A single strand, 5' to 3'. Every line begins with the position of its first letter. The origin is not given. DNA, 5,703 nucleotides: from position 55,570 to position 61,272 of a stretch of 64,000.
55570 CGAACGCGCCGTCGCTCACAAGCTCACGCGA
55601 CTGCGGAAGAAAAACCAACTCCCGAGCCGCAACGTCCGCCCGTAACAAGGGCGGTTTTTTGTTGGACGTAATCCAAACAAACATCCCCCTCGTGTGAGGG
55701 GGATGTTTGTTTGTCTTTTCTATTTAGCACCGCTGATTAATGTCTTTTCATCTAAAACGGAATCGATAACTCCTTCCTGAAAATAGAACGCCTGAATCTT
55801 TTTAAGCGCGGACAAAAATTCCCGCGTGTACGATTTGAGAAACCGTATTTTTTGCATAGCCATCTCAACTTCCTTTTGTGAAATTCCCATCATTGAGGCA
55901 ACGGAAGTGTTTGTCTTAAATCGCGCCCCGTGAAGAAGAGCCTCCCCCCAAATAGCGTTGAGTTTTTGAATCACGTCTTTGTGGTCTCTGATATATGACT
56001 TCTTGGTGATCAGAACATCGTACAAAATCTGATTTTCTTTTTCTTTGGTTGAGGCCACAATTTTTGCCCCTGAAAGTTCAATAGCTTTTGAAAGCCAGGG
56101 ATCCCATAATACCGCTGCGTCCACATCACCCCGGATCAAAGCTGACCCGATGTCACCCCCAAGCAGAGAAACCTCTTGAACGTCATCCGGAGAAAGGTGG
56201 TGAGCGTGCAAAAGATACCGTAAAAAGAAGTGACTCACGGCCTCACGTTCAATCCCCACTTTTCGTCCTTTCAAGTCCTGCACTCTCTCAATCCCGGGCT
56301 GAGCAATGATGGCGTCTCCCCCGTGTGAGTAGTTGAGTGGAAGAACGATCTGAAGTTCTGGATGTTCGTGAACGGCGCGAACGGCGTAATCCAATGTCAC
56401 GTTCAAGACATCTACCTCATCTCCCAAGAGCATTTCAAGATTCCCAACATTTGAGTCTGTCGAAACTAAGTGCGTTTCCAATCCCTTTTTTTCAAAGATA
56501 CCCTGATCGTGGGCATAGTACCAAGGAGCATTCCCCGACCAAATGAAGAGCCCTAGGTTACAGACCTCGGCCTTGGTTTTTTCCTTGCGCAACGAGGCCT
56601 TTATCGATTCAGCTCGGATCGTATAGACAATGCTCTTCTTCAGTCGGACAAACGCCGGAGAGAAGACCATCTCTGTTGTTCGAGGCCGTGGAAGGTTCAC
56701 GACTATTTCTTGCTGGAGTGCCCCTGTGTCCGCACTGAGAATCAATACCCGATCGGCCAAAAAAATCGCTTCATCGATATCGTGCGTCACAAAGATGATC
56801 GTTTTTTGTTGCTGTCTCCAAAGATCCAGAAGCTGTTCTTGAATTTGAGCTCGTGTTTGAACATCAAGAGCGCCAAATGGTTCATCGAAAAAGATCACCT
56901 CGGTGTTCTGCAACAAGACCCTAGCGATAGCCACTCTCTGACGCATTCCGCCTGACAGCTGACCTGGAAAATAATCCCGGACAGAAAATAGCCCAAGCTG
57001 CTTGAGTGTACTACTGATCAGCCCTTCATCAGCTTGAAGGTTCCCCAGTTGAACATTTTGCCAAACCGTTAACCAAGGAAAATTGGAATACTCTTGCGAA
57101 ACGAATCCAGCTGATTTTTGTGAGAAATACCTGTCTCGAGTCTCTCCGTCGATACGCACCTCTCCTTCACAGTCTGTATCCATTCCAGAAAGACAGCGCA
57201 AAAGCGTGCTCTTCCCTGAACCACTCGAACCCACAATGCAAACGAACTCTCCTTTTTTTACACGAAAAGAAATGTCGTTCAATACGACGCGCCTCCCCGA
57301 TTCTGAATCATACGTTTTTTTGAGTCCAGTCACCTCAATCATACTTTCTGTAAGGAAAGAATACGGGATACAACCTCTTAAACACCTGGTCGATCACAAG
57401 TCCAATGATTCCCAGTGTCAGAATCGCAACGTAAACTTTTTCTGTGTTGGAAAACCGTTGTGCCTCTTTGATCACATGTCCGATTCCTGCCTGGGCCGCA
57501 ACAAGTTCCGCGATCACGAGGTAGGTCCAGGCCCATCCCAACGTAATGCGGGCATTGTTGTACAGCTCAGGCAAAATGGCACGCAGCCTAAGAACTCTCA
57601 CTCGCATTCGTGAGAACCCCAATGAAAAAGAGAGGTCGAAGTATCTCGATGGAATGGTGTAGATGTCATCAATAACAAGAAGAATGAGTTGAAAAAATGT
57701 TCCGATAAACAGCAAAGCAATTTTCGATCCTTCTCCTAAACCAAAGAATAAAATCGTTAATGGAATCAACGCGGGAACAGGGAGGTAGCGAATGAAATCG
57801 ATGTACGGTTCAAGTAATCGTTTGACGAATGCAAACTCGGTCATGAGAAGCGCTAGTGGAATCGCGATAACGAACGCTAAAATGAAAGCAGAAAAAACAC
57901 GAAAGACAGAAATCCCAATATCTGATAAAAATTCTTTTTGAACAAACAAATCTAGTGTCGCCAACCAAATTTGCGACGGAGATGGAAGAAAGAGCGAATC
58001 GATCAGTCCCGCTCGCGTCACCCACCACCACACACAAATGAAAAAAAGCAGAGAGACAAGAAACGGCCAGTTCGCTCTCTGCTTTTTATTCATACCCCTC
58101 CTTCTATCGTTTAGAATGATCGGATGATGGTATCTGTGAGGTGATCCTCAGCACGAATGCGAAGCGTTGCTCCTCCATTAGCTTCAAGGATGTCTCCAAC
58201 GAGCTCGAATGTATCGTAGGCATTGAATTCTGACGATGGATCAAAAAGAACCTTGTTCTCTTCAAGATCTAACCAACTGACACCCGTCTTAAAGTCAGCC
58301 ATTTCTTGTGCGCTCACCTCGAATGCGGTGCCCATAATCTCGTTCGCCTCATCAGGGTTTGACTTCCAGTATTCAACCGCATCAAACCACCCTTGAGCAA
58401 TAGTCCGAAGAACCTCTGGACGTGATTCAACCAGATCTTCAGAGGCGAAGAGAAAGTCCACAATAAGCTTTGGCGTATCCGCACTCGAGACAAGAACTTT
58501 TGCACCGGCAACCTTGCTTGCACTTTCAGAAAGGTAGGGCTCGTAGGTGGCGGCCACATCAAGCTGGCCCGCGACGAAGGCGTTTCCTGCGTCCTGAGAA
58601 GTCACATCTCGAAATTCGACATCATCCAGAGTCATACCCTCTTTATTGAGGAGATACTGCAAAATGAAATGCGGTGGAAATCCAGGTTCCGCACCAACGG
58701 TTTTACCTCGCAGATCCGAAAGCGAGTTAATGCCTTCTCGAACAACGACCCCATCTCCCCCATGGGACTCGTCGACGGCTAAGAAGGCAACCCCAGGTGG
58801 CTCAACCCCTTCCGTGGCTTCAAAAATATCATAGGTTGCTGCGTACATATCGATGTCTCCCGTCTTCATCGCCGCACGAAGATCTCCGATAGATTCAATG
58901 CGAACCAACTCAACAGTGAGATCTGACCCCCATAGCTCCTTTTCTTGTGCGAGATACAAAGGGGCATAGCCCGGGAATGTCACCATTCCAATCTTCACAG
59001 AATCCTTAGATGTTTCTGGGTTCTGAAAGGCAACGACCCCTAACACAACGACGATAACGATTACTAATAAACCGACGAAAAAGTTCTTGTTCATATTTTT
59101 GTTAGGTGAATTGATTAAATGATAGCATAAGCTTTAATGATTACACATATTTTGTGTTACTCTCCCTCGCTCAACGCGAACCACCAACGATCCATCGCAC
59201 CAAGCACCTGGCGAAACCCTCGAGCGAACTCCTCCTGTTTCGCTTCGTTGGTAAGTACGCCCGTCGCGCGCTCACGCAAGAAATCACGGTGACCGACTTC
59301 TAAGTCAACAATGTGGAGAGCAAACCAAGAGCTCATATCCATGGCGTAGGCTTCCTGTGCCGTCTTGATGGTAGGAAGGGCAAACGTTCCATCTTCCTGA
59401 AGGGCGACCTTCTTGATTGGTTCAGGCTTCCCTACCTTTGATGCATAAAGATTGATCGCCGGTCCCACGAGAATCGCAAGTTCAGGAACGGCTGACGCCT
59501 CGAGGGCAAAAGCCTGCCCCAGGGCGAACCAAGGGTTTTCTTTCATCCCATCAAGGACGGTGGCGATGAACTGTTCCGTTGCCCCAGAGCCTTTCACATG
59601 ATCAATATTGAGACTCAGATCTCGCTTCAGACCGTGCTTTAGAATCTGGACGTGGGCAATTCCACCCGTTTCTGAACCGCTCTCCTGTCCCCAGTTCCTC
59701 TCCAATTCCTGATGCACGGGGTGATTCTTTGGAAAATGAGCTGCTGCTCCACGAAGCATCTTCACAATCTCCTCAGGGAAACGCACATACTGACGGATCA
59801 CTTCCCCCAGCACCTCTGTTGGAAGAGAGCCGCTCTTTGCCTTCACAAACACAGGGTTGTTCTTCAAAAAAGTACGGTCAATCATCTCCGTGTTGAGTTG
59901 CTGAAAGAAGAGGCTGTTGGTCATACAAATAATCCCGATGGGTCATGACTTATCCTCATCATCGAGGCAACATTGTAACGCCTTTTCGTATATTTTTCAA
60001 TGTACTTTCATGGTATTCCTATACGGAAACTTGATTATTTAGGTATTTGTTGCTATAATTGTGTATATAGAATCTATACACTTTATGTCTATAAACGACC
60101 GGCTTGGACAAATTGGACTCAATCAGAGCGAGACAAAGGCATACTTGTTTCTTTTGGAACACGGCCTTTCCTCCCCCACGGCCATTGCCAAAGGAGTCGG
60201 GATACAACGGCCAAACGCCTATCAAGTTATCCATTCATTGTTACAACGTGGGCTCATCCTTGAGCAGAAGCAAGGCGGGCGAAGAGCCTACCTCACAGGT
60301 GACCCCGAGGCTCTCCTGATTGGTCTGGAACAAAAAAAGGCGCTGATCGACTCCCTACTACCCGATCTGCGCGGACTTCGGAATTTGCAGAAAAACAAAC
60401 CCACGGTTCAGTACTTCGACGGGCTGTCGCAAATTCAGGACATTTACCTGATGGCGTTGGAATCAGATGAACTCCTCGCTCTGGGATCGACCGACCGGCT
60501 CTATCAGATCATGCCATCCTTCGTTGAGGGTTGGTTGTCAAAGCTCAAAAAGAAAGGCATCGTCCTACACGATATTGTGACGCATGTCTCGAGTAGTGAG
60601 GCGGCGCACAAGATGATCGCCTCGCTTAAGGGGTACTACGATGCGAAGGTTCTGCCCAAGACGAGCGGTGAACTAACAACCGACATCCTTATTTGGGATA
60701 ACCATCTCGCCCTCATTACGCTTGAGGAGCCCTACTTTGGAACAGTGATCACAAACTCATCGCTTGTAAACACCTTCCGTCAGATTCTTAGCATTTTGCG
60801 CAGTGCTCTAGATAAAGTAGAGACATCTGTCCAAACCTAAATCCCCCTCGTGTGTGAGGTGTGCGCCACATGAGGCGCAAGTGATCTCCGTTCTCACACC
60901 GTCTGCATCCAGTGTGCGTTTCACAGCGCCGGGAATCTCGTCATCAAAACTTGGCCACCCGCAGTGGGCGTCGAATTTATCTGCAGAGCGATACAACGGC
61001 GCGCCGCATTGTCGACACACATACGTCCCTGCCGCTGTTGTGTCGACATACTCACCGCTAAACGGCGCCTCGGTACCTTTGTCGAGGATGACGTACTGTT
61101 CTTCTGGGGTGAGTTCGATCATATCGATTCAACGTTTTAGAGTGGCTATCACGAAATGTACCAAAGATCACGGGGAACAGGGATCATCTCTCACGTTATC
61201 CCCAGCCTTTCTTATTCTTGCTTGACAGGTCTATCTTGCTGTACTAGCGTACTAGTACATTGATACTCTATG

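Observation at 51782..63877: Family of short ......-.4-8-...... hairpins placed exactly at gene ends, one overlapping a coding C-terminus and one the 5' end of a decayed toxin gene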

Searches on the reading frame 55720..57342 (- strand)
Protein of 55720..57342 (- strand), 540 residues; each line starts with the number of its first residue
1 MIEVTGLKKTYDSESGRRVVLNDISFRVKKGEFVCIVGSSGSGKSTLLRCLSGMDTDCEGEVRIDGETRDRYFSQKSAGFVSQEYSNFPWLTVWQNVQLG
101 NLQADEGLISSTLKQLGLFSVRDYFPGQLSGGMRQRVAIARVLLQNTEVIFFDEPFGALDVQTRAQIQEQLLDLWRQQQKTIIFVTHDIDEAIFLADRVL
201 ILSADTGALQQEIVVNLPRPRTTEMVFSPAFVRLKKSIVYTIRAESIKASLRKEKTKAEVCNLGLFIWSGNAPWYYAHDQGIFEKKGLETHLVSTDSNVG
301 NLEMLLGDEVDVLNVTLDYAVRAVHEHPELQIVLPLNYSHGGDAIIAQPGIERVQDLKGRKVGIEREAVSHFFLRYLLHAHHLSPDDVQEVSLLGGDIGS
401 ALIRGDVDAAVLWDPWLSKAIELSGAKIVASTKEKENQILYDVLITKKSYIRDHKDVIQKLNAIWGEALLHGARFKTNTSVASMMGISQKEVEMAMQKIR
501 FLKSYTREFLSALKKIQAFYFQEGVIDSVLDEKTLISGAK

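Call 9: search_protein_families(library=pfam, proteins=[window:55720-57342:-], max_evalue=0.01)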
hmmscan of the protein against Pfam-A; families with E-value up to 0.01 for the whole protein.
window:55720-57342:- (540 aa): 13 families
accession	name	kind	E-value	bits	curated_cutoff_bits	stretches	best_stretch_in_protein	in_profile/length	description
PF00005.33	ABC_tran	-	8.6e-32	111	25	1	21-156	1-136/137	ABC transporter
PF09084.16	NMT1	-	8.5e-17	62.2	20.5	1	272-462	5-199/216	NMT1/THI5 like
PF13379.11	NMT1_2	-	2.1e-15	57.6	24.7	1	259-471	6-237/252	NMT1-like family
PF13304.12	AAA_21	-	1.3e-06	29.1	27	1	33-54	1-22/304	AAA domain, putative AbiEii toxin, Type IV TA system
PF20703.3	nSTAND1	-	0.00038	20.7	27.1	1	16-50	18-52/379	Novel STAND NTPase 1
PF20720.3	nSTAND3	-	0.0008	19.6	27.2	0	28-51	14-37/155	Novel STAND NTPase 3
PF13555.12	AAA_29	-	0.0011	19.2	27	1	26-48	17-39/61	P-loop containing region of AAA domain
PF13476.12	AAA_23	-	0.0022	19.1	27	1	24-52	15-40/201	AAA domain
PF12974.12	Phosphonate-bd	-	0.0022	17.9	27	1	287-432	28-187/242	ABC transporter, phosphonate, periplasmic substrate-binding protein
PF03193.22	RsgA_GTPase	-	0.0024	18.2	30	1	24-59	100-134/174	RsgA GTPase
PF13191.12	AAA_16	-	0.0033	18.4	32.6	1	27-52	18-45/167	AAA ATPase domain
PF13521.12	AAA_28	-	0.0074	16.9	27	0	34-58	2-27/164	AAA domain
PF01926.29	MMR_HSR1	-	0.0088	16.6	21.9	0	34-71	2-36/113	50S ribosome-binding GTPase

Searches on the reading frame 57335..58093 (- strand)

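Call 10: search_protein_families(library=pfam, proteins=[window:57335-58093:-], max_evalue=0.01)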
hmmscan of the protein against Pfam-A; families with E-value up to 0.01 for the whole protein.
window:57335-58093:- (252 aa): 1 family
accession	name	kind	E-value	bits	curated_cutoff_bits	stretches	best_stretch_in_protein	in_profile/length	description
PF00528.27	BPD_transp_1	-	9.3e-19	68.3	26.4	1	77-243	1-180/184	Binding-protein-dependent transport system inner membrane component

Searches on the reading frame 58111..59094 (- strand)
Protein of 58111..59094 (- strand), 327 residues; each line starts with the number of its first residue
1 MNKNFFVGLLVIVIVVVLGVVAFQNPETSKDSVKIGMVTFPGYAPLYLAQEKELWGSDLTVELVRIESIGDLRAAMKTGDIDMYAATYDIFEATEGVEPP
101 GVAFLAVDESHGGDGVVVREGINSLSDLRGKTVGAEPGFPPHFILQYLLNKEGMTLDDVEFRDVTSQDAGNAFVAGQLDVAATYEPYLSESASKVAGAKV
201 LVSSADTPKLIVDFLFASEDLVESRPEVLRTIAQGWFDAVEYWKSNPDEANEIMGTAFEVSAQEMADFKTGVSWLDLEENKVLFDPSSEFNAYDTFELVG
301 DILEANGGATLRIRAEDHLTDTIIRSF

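Call 10: search_protein_families(library=pfam, proteins=[window:58111-59094:-], max_evalue=0.01)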
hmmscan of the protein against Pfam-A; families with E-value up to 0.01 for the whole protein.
window:58111-59094:- (327 aa): 4 families
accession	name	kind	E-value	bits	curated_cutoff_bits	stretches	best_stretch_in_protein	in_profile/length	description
PF13379.11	NMT1_2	-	6.3e-18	65.9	24.7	1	30-253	5-247/252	NMT1-like family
PF09084.16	NMT1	-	9e-15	55.6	20.5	1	42-250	3-216/216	NMT1/THI5 like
PF12974.12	Phosphonate-bd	-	1.3e-07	31.7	27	1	43-221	16-201/242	ABC transporter, phosphonate, periplasmic substrate-binding protein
PF04069.17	OpuAC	-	1.9e-06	28.1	21.2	1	33-193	3-186/257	Substrate binding domain of ABC-type glycine betaine transport system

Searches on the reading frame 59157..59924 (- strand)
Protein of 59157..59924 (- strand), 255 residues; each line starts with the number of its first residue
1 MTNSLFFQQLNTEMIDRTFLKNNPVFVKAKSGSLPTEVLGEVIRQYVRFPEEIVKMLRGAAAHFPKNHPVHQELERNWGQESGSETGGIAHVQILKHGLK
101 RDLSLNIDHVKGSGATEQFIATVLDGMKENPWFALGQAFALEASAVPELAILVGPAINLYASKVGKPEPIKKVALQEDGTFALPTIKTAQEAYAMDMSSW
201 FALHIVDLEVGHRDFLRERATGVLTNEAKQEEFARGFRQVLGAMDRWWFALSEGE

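Call 9: search_protein_families(library=pfam, proteins=[window:59157-59924:-], max_evalue=0.01)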
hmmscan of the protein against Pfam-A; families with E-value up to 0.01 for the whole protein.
window:59157-59924:- (255 aa): 1 family
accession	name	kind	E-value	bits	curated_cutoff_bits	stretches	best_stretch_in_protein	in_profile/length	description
PF12981.12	DUF3865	-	1e-23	84.6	31.6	2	21-153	21-153/224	Domain of Unknown Function with PDB structure (DUF3865)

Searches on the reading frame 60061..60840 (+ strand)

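Call 9: search_protein_families(library=pfam, proteins=[window:60061-60840:+], max_evalue=0.01)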
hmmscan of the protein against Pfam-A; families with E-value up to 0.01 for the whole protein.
window:60061-60840:+ (259 aa): 3 families
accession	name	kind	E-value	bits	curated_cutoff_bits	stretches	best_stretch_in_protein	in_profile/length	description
PF01978.25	TrmB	-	7.3e-13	48.6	25.6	1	17-79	3-64/68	Sugar-specific transcriptional regulator TrmB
PF12802.13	MarR_2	-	0.0079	16.8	27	0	29-75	11-60/61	MarR family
PF09339.16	HTH_IclR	-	0.0088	16.2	22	0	38-66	20-48/52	IclR helix-turn-helix domain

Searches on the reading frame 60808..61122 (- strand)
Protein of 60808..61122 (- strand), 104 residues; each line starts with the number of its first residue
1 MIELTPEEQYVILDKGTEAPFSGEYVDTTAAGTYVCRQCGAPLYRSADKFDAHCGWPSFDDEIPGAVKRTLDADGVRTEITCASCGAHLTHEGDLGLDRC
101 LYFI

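Call 9: search_protein_families(library=pfam, proteins=[window:60808-61122:-], max_evalue=0.01)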
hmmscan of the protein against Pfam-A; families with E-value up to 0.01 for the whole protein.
window:60808-61122:- (104 aa): 9 families
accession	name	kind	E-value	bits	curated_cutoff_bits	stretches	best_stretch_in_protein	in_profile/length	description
PF01641.26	SelR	-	3.6e-31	107.9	24.9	1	4-91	1-91/116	SelR domain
PF08271.17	Zn_Ribbon_TF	-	0.00026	20.9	29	0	26-41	12-27/43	TFIIB zinc-binding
PF22289.1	DmmA-like_C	-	0.0017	18.7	27.4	0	73-90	12-29/44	Dimethylamine monooxygenase subunit DmmA-like, C-terminal domain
PF13824.12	zf-Mss51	-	0.0018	18.9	27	0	31-51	12-32/55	Zinc-finger of mitochondrial splicing suppressor 51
PF04828.22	GFA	-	0.0018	18.8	24.3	0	8-51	46-89/115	Glutathione-dependent formaldehyde-activating enzyme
PF13248.11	Zn_ribbon_3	-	0.0022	17.8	27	0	33-55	2-23/26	zinc-ribbon domain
PF08273.17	Zn_Ribbon_Prim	-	0.0023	18.6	23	0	25-41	17-33/37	Zinc-binding domain of primase-helicase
PF01907.25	Ribosomal_L37e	-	0.0048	17.4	27.6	0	35-58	17-40/53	Ribosomal protein L37e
PF18439.7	zf_UBZ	-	0.0077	16.3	25.6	0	33-43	2-12/32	Ubiquitin-Binding Zinc Finger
